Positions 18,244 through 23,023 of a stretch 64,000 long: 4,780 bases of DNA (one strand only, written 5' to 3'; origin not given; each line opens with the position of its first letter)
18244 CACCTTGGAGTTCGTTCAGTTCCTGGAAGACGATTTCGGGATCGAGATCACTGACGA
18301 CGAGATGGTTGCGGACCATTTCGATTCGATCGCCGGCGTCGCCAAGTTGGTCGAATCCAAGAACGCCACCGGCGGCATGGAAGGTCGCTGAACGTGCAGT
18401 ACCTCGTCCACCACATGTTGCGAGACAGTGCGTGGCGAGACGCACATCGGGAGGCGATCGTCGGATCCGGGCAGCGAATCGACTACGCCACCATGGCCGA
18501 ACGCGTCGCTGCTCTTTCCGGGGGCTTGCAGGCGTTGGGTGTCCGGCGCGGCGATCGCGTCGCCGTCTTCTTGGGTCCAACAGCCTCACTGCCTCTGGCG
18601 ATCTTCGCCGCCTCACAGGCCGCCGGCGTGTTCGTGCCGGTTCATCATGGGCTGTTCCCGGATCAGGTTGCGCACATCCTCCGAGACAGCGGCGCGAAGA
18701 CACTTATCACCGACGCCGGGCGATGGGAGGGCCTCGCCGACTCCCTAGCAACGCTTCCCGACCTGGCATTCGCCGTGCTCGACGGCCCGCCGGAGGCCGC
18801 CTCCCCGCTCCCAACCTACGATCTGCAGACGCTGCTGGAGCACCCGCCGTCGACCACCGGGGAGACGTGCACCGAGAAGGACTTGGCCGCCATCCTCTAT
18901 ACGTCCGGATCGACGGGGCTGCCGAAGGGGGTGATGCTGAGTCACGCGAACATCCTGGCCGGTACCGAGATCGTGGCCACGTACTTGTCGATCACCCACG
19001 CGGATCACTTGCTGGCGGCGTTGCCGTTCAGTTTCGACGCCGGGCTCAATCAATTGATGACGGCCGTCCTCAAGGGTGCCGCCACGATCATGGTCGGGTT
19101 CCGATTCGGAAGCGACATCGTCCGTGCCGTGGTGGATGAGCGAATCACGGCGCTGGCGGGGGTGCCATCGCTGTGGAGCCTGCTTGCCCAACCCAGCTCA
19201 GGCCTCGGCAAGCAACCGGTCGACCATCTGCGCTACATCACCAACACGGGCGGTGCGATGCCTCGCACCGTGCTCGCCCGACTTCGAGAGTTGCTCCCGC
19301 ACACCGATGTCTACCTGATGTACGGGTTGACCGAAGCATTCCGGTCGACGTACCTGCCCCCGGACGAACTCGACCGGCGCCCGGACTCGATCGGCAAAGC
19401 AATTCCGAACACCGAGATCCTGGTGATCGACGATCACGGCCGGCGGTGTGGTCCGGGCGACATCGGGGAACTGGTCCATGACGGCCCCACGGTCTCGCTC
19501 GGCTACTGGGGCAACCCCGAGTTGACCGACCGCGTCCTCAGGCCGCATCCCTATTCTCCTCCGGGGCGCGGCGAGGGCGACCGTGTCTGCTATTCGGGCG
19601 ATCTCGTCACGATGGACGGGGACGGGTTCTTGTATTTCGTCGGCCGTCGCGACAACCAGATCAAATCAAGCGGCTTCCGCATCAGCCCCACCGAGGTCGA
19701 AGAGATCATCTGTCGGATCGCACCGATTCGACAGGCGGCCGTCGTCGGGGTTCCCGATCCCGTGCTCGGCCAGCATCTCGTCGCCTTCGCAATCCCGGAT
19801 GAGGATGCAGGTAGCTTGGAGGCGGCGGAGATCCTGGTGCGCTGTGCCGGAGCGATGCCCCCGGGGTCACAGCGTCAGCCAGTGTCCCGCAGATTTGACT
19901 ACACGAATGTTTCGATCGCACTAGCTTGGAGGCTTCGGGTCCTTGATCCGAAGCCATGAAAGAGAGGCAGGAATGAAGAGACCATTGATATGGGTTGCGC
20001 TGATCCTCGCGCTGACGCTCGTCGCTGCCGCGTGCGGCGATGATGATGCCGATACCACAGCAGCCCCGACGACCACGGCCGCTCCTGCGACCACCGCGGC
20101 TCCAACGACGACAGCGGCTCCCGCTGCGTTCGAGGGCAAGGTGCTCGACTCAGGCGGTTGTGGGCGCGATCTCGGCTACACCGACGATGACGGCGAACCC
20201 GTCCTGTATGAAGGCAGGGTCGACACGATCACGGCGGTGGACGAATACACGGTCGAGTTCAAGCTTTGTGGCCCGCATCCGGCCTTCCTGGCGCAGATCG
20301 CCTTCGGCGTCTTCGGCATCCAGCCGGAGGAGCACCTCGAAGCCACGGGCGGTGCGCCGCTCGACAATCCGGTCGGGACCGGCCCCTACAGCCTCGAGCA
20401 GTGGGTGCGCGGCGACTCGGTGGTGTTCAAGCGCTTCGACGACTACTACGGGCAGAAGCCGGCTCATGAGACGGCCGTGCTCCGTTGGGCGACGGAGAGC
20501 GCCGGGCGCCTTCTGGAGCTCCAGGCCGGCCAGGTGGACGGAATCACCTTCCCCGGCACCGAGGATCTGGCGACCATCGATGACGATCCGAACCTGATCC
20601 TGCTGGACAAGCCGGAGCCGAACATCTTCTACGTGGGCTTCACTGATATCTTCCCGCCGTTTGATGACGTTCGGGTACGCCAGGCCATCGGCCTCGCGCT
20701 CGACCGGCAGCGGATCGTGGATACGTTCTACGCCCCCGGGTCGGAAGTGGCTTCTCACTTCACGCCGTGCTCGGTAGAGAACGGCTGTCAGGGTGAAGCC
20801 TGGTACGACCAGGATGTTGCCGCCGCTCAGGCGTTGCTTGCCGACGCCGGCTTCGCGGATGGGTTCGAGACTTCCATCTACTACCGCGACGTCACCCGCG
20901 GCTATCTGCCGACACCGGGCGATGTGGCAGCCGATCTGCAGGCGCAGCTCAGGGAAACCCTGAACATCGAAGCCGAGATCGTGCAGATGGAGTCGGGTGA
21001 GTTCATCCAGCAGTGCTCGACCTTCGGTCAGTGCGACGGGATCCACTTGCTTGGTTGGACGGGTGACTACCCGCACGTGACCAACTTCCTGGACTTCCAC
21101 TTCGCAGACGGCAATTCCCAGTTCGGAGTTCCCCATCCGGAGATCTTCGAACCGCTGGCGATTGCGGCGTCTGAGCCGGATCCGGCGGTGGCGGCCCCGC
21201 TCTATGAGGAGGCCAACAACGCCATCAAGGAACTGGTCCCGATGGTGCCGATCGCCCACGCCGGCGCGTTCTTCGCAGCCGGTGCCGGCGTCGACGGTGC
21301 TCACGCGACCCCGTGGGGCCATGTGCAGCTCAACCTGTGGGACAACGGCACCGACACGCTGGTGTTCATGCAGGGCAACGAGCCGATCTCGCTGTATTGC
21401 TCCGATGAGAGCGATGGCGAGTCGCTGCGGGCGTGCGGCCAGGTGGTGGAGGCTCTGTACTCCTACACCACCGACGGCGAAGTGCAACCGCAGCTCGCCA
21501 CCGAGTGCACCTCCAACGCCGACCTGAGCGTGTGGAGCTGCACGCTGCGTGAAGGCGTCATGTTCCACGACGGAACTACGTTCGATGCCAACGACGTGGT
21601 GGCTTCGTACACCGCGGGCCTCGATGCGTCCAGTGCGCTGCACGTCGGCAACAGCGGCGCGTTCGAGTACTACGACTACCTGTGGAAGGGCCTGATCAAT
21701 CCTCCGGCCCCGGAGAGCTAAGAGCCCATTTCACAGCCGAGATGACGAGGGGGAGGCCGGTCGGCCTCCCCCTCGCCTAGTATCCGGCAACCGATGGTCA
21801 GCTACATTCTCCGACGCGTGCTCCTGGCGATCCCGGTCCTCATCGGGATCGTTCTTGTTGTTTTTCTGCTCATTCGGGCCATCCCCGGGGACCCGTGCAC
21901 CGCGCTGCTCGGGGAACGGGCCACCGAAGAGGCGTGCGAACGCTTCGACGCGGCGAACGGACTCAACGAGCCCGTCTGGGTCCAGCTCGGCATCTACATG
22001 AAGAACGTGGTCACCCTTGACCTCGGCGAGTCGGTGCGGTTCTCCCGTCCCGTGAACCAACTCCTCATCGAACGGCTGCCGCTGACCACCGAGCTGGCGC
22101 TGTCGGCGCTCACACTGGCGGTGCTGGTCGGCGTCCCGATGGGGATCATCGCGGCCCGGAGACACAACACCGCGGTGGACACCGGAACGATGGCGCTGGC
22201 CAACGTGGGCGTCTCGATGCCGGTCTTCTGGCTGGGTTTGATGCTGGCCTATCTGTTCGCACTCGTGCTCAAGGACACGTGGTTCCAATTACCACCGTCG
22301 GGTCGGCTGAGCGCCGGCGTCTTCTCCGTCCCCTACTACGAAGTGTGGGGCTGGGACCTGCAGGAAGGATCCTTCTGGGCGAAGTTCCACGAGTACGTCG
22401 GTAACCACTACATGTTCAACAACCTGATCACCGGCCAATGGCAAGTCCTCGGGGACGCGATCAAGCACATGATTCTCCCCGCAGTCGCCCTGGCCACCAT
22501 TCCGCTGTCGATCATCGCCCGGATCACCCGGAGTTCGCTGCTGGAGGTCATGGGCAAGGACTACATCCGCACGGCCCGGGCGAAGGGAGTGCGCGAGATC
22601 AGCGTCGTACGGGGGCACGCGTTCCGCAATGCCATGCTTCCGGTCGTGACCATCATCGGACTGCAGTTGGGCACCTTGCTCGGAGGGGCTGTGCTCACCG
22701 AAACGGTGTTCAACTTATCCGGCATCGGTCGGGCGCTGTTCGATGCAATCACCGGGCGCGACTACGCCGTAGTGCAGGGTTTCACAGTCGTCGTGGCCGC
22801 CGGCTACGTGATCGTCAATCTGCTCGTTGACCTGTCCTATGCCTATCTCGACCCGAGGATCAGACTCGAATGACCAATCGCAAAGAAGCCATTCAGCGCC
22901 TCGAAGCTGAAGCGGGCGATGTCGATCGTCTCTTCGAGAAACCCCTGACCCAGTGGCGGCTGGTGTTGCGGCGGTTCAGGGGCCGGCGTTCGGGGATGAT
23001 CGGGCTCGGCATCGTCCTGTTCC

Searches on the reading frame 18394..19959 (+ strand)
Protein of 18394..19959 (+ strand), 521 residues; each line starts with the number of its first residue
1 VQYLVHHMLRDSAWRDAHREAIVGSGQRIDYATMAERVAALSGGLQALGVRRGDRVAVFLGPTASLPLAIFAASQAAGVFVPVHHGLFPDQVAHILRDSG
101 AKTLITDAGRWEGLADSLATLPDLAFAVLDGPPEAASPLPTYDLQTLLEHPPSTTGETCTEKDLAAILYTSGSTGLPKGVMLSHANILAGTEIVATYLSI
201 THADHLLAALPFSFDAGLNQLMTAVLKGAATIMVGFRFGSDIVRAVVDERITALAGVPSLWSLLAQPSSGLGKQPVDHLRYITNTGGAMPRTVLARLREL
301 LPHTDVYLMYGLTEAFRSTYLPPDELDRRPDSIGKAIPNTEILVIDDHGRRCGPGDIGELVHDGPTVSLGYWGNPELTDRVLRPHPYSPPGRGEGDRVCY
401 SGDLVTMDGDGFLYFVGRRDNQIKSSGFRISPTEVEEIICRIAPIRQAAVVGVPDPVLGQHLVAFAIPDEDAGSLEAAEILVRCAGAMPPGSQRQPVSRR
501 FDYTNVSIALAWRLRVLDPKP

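Call 12: search_protein_families(library=pfam, proteins=[window:18394-19959:+], max_evalue=0.01)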
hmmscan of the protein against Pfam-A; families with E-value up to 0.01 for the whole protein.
window:18394-19959:+ (521 aa): 2 families
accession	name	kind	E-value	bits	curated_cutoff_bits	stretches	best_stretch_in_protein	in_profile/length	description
PF00501.34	AMP-binding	-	4.7e-80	269.7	29.9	1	11-372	3-384/384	AMP-binding enzyme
PF13193.12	AMP-binding_C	-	1e-08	36.4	24.5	1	434-489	1-55/76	AMP-binding enzyme C-terminal domain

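Call 79: find_homologous_proteins(query=window:18394-19959:+, max_evalue=1e-100)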
Query window:18394-19959:+ (521 aa): 7364 proteins with E <= 1e-100 among 8000 candidates; the best 120 are listed.
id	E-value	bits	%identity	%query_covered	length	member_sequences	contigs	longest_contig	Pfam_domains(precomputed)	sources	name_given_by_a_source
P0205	0.0e+0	1178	100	100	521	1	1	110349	PF00501.35,PF13193.13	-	-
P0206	1.4e-241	821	73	97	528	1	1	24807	PF00501.35,PF13193.13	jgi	jgi:acyl-CoA ligase (AMP-forming) (exosortase A-associated)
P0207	3.9e-238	810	72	97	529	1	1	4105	PF00501.35,PF13193.13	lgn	-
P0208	5.1e-230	783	69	97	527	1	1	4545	PF00501.35,PF13193.13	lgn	-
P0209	5.0e-228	776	69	97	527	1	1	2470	PF00501.35,PF13193.13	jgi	jgi:acyl-CoA ligase (AMP-forming) (exosortase A-associated)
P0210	8.4e-226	769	69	94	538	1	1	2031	PF00501.35,PF13193.13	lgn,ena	-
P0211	2.0e-224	765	68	97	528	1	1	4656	PF00501.35,PF13193.13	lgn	-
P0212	1.5e-223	762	68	97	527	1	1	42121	PF00501.35,PF13193.13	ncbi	-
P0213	1.9e-222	758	67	97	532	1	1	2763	PF00501.35,PF13193.13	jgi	jgi:acyl-CoA ligase (AMP-forming) (exosortase A-associated)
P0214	2.9e-221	754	67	97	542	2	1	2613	PF00501.35,PF13193.13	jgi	jgi:acyl-CoA ligase (AMP-forming) (exosortase A-associated)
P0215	3.1e-220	751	67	97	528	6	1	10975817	PF00501.35,PF13193.13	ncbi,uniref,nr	ncbi:Long-chain-fatty-acid--CoA ligase [Stieleria neptunia]|uniref:Long-chain-fatty-acid--CoA ligase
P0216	1.1e-219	749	68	97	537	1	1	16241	PF00501.35,PF13193.13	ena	-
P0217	2.9e-219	748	68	96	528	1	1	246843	PF00501.35,PF13193.13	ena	-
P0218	1.1e-216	739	67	94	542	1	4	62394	PF00501.35,PF13193.13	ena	-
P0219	3.9e-216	737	70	91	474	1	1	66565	PF00501.35,PF13193.13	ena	-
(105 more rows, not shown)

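Call 80: find_encoding_contigs(protein=P0206, flank=10000, max_places=2)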
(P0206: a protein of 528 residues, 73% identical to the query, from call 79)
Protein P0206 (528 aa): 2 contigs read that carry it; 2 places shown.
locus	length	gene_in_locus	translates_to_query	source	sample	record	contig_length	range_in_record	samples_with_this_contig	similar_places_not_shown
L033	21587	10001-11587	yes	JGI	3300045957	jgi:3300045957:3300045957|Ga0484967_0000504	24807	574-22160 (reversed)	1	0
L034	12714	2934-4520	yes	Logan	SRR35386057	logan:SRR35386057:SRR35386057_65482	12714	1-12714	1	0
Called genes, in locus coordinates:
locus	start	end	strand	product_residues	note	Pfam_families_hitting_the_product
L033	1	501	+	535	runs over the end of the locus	-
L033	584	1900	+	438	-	PF04932:Wzy_C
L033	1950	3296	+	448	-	-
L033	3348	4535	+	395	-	PF13439:Glyco_transf_4, PF13579:Glyco_trans_4_4 (weak), PF00534:Glycos_transf_1, PF13692:Glyco_trans_1_4, PF13524:Glyco_trans_1_2 (weak)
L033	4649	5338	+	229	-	PF03808:Glyco_tran_WecG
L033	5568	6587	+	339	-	PF01370:Epimerase, PF01073:3Beta_HSD, PF07993:NAD_binding_4 (faint), PF13460:NAD_binding_10 (weak), PF16363:GDP_Man_Dehyd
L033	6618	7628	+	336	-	PF00535:Glycos_transf_2, PF13641:Glyco_tranf_2_3 (weak)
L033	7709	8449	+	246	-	-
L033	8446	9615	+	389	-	PF13489:Methyltransf_23, PF08484:Methyltransf_14, PF22674:C2185-like_N (weak)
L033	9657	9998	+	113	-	-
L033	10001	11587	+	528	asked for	PF00501:AMP-binding, PF13193:AMP-binding_C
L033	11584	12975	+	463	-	PF00278:Orn_DAP_Arg_deC, PF02784:Orn_Arg_deC_N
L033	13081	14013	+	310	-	PF00583:Acetyltransf_1 (weak)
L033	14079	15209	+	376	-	PF04321:RmlD_sub_bind, PF01073:3Beta_HSD (weak), PF01370:Epimerase, PF16363:GDP_Man_Dehyd, PF02719:Polysacc_synt_2 (weak)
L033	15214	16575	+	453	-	PF00202:Aminotran_3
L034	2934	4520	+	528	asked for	PF00501:AMP-binding, PF13193:AMP-binding_C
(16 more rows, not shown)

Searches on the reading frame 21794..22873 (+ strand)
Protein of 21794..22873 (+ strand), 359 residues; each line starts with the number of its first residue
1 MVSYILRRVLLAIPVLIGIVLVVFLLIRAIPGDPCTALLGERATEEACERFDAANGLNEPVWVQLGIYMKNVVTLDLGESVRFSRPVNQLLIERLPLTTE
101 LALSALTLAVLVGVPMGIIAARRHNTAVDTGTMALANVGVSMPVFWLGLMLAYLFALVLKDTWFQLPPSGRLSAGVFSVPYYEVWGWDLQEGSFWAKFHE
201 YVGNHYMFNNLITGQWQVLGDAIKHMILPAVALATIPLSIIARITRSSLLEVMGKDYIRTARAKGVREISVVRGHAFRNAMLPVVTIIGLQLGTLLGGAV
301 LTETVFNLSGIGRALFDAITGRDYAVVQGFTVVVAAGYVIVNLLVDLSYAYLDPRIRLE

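Call 12: search_protein_families(library=pfam, proteins=[window:21794-22873:+], max_evalue=0.01)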
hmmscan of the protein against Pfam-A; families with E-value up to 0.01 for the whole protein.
window:21794-22873:+ (359 aa): 2 families
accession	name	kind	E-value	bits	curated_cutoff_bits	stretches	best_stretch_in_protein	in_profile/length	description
PF00528.27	BPD_transp_1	-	2e-42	145.5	26.4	1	113-357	1-183/184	Binding-protein-dependent transport system inner membrane component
PF19300.4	BPD_transp_1_N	-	1.9e-11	44.6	23.8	1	1-101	1-113/114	Binding-prot-dependent transport system membrane comp, N-term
